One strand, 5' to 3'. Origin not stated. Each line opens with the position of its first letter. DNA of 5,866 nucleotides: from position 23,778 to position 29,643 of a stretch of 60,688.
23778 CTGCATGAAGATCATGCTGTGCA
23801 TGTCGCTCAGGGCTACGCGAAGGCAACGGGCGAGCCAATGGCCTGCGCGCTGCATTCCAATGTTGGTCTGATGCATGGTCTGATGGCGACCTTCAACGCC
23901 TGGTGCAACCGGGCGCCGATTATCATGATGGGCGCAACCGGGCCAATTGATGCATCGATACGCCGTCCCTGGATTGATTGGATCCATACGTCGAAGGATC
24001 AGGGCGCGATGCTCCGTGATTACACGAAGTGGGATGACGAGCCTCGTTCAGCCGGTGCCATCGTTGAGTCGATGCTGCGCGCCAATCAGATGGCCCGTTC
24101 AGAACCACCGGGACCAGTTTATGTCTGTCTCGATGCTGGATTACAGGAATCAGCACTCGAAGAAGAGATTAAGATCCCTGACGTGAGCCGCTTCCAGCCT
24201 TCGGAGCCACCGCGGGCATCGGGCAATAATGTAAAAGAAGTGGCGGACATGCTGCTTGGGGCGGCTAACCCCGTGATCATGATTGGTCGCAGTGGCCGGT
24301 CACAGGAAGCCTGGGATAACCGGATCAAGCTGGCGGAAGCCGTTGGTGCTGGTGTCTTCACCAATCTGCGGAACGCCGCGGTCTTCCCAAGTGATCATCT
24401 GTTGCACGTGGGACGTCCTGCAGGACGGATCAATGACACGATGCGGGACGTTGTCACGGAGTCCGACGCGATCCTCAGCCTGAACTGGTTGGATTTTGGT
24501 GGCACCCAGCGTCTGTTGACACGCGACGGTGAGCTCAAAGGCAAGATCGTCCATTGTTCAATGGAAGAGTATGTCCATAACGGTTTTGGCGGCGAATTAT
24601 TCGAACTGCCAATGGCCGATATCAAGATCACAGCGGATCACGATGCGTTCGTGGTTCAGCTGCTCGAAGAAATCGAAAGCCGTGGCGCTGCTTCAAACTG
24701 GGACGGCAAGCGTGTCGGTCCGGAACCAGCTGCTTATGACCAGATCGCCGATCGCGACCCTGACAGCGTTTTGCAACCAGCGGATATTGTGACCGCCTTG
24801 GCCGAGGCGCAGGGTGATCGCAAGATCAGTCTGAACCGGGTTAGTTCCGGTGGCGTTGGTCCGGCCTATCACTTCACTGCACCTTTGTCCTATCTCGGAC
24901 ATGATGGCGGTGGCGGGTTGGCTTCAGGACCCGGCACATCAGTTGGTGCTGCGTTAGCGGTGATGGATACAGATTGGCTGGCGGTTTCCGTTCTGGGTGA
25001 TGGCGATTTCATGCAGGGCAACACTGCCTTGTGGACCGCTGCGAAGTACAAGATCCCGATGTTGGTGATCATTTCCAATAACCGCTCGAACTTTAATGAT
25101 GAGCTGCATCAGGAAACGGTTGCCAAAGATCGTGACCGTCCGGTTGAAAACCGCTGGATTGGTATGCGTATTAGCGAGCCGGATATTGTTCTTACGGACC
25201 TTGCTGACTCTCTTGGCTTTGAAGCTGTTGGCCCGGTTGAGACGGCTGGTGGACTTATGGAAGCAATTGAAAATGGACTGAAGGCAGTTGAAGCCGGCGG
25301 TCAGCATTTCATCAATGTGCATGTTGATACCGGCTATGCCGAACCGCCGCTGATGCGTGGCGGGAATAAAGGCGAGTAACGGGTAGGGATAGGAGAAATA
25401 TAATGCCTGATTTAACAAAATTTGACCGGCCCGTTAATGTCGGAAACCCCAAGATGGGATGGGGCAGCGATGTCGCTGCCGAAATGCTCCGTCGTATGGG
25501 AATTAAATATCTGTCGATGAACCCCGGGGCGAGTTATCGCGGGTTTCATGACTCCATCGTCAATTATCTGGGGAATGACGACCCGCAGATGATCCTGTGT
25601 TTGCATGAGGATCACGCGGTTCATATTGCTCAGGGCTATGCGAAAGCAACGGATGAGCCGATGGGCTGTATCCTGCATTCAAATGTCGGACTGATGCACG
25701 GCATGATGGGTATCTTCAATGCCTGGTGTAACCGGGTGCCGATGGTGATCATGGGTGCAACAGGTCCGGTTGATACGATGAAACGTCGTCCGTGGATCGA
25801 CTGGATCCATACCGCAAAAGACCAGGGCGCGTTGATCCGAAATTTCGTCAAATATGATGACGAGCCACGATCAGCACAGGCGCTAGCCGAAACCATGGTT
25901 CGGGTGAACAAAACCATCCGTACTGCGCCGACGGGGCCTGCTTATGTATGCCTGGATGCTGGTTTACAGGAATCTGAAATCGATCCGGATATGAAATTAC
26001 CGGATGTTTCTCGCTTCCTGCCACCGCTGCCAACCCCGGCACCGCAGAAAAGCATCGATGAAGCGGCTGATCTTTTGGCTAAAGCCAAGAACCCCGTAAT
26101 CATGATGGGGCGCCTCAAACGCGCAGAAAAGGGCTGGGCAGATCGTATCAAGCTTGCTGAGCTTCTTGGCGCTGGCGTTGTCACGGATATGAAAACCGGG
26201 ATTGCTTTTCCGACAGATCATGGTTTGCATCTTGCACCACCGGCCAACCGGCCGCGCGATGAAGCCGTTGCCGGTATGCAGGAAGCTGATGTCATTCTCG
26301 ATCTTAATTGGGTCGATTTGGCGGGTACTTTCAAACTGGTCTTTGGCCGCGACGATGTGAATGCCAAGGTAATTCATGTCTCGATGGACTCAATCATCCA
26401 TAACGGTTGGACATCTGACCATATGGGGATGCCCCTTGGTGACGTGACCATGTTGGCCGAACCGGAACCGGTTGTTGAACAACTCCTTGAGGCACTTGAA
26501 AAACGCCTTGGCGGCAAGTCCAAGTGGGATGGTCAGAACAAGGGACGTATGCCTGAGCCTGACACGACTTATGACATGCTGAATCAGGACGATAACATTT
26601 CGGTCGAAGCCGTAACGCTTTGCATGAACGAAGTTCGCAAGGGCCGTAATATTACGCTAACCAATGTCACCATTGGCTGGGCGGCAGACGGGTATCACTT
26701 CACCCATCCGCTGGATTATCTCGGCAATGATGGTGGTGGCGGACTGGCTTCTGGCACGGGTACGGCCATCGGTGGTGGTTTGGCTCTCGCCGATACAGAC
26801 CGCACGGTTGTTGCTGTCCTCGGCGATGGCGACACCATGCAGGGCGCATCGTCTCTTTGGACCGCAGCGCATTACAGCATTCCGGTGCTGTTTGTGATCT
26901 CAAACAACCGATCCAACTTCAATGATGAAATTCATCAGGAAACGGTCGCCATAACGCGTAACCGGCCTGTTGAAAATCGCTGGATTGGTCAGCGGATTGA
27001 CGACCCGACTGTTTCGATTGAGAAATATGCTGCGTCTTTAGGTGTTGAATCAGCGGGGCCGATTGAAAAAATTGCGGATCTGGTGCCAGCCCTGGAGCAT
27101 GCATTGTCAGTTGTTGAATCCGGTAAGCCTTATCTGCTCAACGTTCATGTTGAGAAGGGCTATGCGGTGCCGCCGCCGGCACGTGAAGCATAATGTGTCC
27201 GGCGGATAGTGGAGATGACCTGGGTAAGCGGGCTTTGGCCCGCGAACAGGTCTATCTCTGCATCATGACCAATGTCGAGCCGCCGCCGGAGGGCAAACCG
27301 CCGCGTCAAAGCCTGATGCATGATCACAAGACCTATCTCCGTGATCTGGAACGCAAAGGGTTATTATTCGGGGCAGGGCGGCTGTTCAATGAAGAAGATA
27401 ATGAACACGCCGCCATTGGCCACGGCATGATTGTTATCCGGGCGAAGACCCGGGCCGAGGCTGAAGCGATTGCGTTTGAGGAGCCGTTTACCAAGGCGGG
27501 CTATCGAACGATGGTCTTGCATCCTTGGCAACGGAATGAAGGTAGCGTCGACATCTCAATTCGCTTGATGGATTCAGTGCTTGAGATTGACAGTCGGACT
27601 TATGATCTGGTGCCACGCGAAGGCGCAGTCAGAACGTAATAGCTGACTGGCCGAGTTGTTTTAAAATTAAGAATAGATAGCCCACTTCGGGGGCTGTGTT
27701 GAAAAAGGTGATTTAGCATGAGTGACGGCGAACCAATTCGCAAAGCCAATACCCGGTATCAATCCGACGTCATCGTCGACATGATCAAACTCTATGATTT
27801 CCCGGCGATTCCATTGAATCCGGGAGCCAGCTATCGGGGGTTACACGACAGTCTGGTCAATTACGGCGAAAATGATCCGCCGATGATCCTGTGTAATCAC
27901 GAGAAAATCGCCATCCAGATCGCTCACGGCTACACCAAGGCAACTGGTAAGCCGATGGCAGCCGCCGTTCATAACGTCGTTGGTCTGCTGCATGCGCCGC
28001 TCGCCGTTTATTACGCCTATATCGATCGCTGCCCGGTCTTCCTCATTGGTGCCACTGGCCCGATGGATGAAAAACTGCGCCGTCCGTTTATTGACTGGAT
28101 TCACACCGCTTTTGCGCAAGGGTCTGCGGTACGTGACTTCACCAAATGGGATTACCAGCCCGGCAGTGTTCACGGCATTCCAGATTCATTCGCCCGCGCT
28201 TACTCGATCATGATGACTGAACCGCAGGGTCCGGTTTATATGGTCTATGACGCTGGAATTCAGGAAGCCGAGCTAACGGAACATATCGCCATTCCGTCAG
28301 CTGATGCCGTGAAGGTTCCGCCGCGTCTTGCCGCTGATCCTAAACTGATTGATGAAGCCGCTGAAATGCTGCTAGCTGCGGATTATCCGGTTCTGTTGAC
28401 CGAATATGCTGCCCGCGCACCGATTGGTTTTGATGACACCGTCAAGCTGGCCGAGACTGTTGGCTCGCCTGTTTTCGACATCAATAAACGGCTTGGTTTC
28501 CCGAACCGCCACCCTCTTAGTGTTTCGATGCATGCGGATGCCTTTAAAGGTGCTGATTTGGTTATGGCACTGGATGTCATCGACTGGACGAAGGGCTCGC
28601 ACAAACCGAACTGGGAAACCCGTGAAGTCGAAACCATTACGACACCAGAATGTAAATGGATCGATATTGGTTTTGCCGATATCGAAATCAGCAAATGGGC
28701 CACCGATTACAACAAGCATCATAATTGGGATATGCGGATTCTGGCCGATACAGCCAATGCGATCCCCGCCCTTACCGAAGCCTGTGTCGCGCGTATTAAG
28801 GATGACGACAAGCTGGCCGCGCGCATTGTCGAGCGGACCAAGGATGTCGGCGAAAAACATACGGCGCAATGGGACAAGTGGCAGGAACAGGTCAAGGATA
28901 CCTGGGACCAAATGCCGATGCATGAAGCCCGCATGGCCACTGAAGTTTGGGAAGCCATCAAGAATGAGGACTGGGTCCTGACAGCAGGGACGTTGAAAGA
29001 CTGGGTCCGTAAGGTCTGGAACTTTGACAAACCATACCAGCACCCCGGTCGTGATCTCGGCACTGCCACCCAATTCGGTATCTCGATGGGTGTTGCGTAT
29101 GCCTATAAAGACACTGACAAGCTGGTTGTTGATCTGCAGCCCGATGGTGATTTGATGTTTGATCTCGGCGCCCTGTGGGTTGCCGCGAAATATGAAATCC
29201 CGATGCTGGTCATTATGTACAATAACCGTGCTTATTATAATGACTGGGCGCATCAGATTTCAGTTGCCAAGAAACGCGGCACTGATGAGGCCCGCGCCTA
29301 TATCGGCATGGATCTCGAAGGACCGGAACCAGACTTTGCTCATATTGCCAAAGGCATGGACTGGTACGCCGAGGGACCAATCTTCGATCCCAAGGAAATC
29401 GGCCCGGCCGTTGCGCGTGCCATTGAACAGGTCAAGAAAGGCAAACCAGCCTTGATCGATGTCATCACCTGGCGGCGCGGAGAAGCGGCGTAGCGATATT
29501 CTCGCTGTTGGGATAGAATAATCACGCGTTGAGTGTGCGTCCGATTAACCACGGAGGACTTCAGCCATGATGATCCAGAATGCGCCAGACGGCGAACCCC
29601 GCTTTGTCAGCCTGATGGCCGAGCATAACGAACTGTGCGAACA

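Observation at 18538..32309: Six ThDP-dependent enzymes in under 14 kb, five from one atypical, self-consistent subfamily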

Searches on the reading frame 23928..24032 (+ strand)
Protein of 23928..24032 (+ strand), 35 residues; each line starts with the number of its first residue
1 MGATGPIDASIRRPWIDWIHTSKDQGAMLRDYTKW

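Call 53: search_solved_structures(query=window:23928-24032:+, max_evalue=10, show_alignments=3)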
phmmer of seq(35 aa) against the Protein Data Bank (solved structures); distinct sequences matched with E-value up to 10: 1.
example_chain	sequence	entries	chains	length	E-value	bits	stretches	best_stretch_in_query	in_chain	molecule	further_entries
5civ_A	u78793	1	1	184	5.9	10.8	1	11-35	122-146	Sibling bacteriocin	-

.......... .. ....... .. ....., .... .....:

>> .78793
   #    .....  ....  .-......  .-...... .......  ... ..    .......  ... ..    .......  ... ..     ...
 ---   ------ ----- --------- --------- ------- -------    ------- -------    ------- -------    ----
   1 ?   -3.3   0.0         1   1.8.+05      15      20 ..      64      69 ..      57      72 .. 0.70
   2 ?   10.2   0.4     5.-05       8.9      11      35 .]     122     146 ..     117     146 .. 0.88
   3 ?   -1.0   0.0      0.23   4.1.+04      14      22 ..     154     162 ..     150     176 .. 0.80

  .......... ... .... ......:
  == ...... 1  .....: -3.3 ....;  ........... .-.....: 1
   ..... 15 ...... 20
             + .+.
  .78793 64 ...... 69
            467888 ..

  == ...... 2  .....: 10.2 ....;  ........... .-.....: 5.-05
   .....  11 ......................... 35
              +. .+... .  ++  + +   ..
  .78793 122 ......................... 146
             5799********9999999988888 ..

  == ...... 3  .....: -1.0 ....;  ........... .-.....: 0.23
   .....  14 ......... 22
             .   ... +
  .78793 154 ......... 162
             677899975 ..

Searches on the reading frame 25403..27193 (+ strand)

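Call 3: search_protein_families(library=pfam, proteins=[window:25403-27193:+])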
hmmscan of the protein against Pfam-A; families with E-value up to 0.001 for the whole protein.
window:25403-27193:+ (596 aa): 3 families
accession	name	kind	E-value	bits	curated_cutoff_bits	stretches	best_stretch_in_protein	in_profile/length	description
PF02776.23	TPP_enzyme_N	-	3.9e-21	75.5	26.8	1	21-127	3-106/119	Thiamine pyrophosphate enzyme, N-terminal TPP binding domain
PF02775.26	TPP_enzyme_C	-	2.1e-19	70.3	21.9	1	425-581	7-151/151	Thiamine pyrophosphate enzyme, C-terminal TPP binding domain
PF00205.28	TPP_enzyme_M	-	1.3e-10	41.5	30.4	1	218-330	1-113/137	Thiamine pyrophosphate enzyme, central domain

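Call 4: search_protein_families(library=ncbifam, proteins=[window:25403-27193:+])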
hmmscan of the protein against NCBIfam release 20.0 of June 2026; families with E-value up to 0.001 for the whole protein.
window:25403-27193:+ (596 aa): 52 families (the best 25 are shown)
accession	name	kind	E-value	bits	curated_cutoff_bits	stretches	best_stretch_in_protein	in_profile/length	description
NF006203.0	PRK08327.1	equivalog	1.2e-66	225.5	456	1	26-585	16-570/571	thiamine pyrophosphate-requiring protein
NF005485.1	PRK07092.1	equivalog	1.4e-47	162.7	493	1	23-584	5-519/523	benzoylformate decarboxylase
TIGR00118.1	acolac_lg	equivalog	2.7e-38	131.8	538.35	1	21-589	3-540/557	biosynthetic-type acetolactate synthase large subunit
NF004919.0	PRK06276.1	equivalog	1.6e-35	122.5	866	1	21-590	3-545/582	acetolactate synthase large subunit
NF006122.0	PRK08266.1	subfamily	6.6e-34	117.3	571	1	21-588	6-529/543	hypothetical protein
NF004710.0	PRK06048.1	equivalog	1.9e-32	112.5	976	1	24-591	13-545/561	acetolactate synthase large subunit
TIGR03457.1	sulphoacet_xsc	equivalog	4.4e-32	111.2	676.4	2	62-302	41-270/579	sulfoacetaldehyde acetyltransferase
NF005039.0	PRK06456.1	equivalog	1.6e-31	109.4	868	1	19-504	2-477/572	acetolactate synthase large subunit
NF004807.0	PRK06154.1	equivalog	2.8e-31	108.8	607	2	22-372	23-348/565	thiamine pyrophosphate-requiring protein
NF005760.0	PRK07586.1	equivalog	1e-29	103.9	363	2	347-569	293-503/514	acetolactate synthase large subunit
NF005713.0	PRK07525.1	subfamily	3.3e-29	101.7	620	1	62-589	45-568/592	sulfoacetaldehyde acetyltransferase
NF006052.0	PRK08199.1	subfamily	8.7e-29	100.2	539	1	20-585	9-539/559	thiamine pyrophosphate protein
NF005712.0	PRK07524.1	subfamily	3.8e-27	95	500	1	63-584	43-530/536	5-guanidino-2-oxopentanoate decarboxylase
NF005364.0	PRK06882.1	equivalog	9.6e-27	93.6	1083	1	21-503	6-476/574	acetolactate synthase 3 large subunit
NF006016.1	PRK08155.1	equivalog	1.2e-26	93.3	870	1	21-505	5-466/554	acetolactate synthase large subunit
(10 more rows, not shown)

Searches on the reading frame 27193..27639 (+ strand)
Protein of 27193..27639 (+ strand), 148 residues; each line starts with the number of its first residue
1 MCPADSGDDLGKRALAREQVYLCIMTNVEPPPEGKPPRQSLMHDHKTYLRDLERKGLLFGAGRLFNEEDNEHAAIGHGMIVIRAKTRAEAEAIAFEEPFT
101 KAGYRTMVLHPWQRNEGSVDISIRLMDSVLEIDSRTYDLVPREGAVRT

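Call 3: search_protein_families(library=pfam, proteins=[window:27193-27639:+])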
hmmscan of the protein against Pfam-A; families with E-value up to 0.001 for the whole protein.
window:27193-27639:+ (148 aa): 1 family
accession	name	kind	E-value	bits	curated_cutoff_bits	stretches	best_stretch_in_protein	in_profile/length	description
PF03795.20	YCII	-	1.5e-09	38.6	24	1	32-104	11-85/95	YCII-related domain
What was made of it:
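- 27193..27639 (+): YCII-domain protein. Its start overlaps the stop of D (TAATG). Pfam YCII (call 3).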

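Call 4: search_protein_families(library=ncbifam, proteins=[window:27193-27639:+])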
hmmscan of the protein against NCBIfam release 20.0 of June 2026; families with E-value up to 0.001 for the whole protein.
window:27193-27639:+ (148 aa): 3 families
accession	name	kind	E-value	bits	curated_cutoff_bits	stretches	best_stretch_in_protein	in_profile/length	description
NF009507.0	PRK12865.1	equivalog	1.1e-05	25.6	149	1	43-105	22-80/97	YciI-like protein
NF009502.0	PRK12863.1-1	equivalog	2.3e-05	24.6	137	1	43-112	22-86/96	YciI-like protein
NF009503.0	PRK12863.1-3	equivalog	0.00024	21.4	145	1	37-112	16-87/98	YciI-like protein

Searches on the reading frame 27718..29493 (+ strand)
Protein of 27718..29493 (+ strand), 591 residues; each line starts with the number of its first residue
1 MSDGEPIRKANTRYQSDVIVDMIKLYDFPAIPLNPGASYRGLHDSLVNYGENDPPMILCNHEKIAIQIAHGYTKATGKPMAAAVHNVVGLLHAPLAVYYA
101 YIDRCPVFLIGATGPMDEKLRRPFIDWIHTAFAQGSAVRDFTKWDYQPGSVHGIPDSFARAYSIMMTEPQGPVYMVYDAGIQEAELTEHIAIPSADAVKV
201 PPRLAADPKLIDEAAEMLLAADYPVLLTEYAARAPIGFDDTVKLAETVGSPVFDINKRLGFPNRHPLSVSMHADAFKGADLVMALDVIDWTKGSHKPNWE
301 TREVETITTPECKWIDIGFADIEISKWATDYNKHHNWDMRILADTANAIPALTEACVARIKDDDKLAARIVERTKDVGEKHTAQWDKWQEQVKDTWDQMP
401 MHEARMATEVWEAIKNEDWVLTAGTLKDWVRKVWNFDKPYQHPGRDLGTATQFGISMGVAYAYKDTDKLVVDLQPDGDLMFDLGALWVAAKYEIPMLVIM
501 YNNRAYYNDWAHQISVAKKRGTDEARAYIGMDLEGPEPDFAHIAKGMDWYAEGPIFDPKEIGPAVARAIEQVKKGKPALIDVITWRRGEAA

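Call 3: search_protein_families(library=pfam, proteins=[window:27718-29493:+])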
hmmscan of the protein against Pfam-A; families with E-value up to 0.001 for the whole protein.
window:27718-29493:+ (591 aa): 3 families
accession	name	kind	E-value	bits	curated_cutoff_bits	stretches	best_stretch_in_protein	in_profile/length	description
PF02775.26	TPP_enzyme_C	-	8.3e-16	58.6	21.9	1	423-582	2-151/151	Thiamine pyrophosphate enzyme, C-terminal TPP binding domain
PF02776.23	TPP_enzyme_N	-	5.2e-15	55.7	26.8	1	17-119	5-105/119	Thiamine pyrophosphate enzyme, N-terminal TPP binding domain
PF00205.28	TPP_enzyme_M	-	5e-07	29.9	30.4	1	211-348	1-133/137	Thiamine pyrophosphate enzyme, central domain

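Call 4: search_protein_families(library=ncbifam, proteins=[window:27718-29493:+])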
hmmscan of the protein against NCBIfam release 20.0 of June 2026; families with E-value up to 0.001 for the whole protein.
window:27718-29493:+ (591 aa): 46 families (the best 25 are shown)
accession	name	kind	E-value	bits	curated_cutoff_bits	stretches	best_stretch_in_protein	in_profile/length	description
NF006203.0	PRK08327.1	equivalog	1.1e-71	242.1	456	1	18-583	14-567/571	thiamine pyrophosphate-requiring protein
NF004807.0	PRK06154.1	equivalog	5.8e-40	137.5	607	1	55-586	56-556/565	thiamine pyrophosphate-requiring protein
NF005485.1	PRK07092.1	equivalog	9.2e-32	110.5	493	2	18-270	6-246/523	benzoylformate decarboxylase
NF006122.0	PRK08266.1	subfamily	8.8e-30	103.7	571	2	34-374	25-342/543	hypothetical protein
NF006052.0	PRK08199.1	subfamily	4.9e-29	101.1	539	1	10-584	5-537/559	thiamine pyrophosphate protein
NF004919.0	PRK06276.1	equivalog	4.9e-25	87.9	866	1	35-583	23-537/582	acetolactate synthase large subunit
TIGR00118.1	acolac_lg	equivalog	2.8e-24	85.5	538.35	1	18-582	6-532/557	biosynthetic-type acetolactate synthase large subunit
NF005712.0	PRK07524.1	subfamily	4.7e-24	84.7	500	1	39-582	33-527/536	5-guanidino-2-oxopentanoate decarboxylase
NF005039.0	PRK06456.1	equivalog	1.6e-20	73.1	868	1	17-507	6-479/572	acetolactate synthase large subunit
NF058623.1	HdaclCoAlyACT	equivalog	1.8e-20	73.1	600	1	59-586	53-542/575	2-hydroxyacyl-CoA lyase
NF005713.0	PRK07525.1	subfamily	4.4e-19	68.3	620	1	57-585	47-563/592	sulfoacetaldehyde acetyltransferase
NF004710.0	PRK06048.1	equivalog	5.1e-19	68.1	976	1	55-583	47-536/561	acetolactate synthase large subunit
NF006187.0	PRK08322.1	equivalog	4.1e-18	65.1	509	1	56-510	42-469/548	acetolactate synthase large subunit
NF008431.0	PRK11269.1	equivalog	4.3e-18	65.1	791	1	35-586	26-557/591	glyoxylate carboligase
TIGR03457.1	sulphoacet_xsc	equivalog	1.1e-17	63.7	676.4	1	56-584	42-556/579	sulfoacetaldehyde acetyltransferase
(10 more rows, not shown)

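Call 26: find_homologous_proteins(query=window:27718-29493:+, max_evalue=1e-20)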
Query window:27718-29493:+ (591 aa): 7972 proteins with E <= 1e-20 among 8000 candidates; the best 120 are listed.
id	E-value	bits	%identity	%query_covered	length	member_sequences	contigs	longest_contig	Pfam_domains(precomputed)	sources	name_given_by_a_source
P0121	0.0e+0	1385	100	100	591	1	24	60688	PF02775.27,PF02776.24,PF00205.29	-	-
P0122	0.0e+0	1383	100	100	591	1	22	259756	PF02775.27,PF02776.24,PF00205.29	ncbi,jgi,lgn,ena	ncbi:MAG: thiamine pyrophosphate-binding protein [Alphaproteobacteria bacterium]|jgi:acetolactate sy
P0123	0.0e+0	1382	100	100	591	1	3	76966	PF02775.27,PF02776.24,PF00205.29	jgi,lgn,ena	jgi:acetolactate synthase I/II/III large subunit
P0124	0.0e+0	1381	100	100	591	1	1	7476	PF02775.27,PF02776.24,PF00205.29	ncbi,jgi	-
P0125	0.0e+0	1381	100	100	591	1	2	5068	PF02775.27,PF02776.24,PF00205.29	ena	-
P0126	0.0e+0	1380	99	100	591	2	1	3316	PF02775.27,PF02776.24,PF00205.29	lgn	-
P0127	0.0e+0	1379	100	100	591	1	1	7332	PF02775.27,PF02776.24,PF00205.29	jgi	-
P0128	0.0e+0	1379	100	100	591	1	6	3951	PF02775.27,PF02776.24,PF00205.29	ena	-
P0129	0.0e+0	1378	99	100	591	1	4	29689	PF02775.27,PF02776.24,PF00205.29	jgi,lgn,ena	-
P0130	0.0e+0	1376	99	100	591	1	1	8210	PF02775.27,PF02776.24,PF00205.29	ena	-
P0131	0.0e+0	1354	97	100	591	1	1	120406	PF02775.27,PF02776.24,PF00205.29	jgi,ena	jgi:acetolactate synthase I/II/III large subunit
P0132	0.0e+0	1265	90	100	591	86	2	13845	PF02775.27,PF02776.24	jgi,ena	jgi:acetolactate synthase-1/2/3 large subunit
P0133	0.0e+0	1259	89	100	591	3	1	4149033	PF02775.27,PF02776.24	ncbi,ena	-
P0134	0.0e+0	1253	88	100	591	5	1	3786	PF02775.27,PF02776.24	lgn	-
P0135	0.0e+0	1250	88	100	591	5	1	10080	PF02775.27,PF02776.24,PF00205.29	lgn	-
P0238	1.7e-289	980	71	99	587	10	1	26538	PF02775.27,PF02776.24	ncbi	-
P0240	1.1e-283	961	69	99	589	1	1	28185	PF02775.27,PF02776.24,PF00205.29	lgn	-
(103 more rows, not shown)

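Call 61: find_encoding_contigs(protein=P0238, flank=10000, max_places=2)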
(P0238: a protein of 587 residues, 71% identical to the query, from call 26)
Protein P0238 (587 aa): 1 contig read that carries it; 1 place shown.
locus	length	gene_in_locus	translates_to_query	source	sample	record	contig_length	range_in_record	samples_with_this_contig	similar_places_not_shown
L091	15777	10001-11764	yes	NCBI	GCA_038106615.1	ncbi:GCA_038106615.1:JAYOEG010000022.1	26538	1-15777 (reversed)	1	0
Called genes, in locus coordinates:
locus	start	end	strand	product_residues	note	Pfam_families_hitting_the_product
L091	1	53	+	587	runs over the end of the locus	PF00890:FAD_binding_2, PF01266:DAO, PF12831:FAD_oxidored (weak)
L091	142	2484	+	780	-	PF01315:Ald_Xan_dh_C, PF02738:MoCoBD_1, PF20256:MoCoBD_2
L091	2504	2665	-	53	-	-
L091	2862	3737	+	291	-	PF00941:FAD_binding_5, PF03450:CO_deh_flav_C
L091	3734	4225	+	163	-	PF00111:Fer2, PF01799:Fer2_2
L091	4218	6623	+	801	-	PF01315:Ald_Xan_dh_C, PF02738:MoCoBD_1, PF20256:MoCoBD_2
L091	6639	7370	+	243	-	PF00378:ECH_1, PF16113:ECH_2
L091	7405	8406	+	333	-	PF04909:Amidohydro_2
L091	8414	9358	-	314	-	PF01073:3Beta_HSD (weak), PF01370:Epimerase, PF16363:GDP_Man_Dehyd, PF07993:NAD_binding_4 (weak)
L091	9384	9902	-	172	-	PF07883:Cupin_2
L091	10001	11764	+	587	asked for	PF02776:TPP_enzyme_N, PF02775:TPP_enzyme_C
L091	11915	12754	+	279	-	-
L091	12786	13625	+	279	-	PF05721:PhyH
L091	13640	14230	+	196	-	-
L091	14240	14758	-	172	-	PF00903:Glyoxalase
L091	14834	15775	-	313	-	?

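Call 62: find_encoding_contigs(protein=P0240, flank=10000, max_places=2)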
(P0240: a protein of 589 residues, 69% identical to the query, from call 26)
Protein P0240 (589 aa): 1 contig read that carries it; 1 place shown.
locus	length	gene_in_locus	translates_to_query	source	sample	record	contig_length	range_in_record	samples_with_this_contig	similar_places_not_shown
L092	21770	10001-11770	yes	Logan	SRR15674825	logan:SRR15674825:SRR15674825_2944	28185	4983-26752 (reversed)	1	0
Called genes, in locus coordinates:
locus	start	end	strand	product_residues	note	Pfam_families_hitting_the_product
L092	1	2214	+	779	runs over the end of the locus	PF01315:Ald_Xan_dh_C, PF02738:MoCoBD_1, PF20256:MoCoBD_2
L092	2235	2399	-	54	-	-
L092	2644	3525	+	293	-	PF00941:FAD_binding_5, PF03450:CO_deh_flav_C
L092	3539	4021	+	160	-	PF00111:Fer2, PF01799:Fer2_2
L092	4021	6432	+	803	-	PF01315:Ald_Xan_dh_C, PF02738:MoCoBD_1, PF20256:MoCoBD_2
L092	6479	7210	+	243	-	PF00378:ECH_1, PF16113:ECH_2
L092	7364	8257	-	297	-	PF05239:PRC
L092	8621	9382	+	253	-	PF00413:Peptidase_M10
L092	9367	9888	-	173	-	PF00190:Cupin_1 (faint), PF07883:Cupin_2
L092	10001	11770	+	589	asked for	PF00205:TPP_enzyme_M (faint), PF02776:TPP_enzyme_N, PF02775:TPP_enzyme_C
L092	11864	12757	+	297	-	PF08238:Sel1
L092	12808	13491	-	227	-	PF08238:Sel1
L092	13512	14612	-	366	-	PF01070:FMN_dh, PF00478:IMPDH (faint)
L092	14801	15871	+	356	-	PF03480:DctP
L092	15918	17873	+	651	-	PF04290:DctQ, PF06808:DctM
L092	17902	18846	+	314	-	PF01557:FAA_hydrolase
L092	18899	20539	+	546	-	PF02129:Peptidase_S15, PF08530:PepX_C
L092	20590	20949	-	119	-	-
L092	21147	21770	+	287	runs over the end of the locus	PF00892:EamA, PF06027:SLC35F (weak), PF00892:EamA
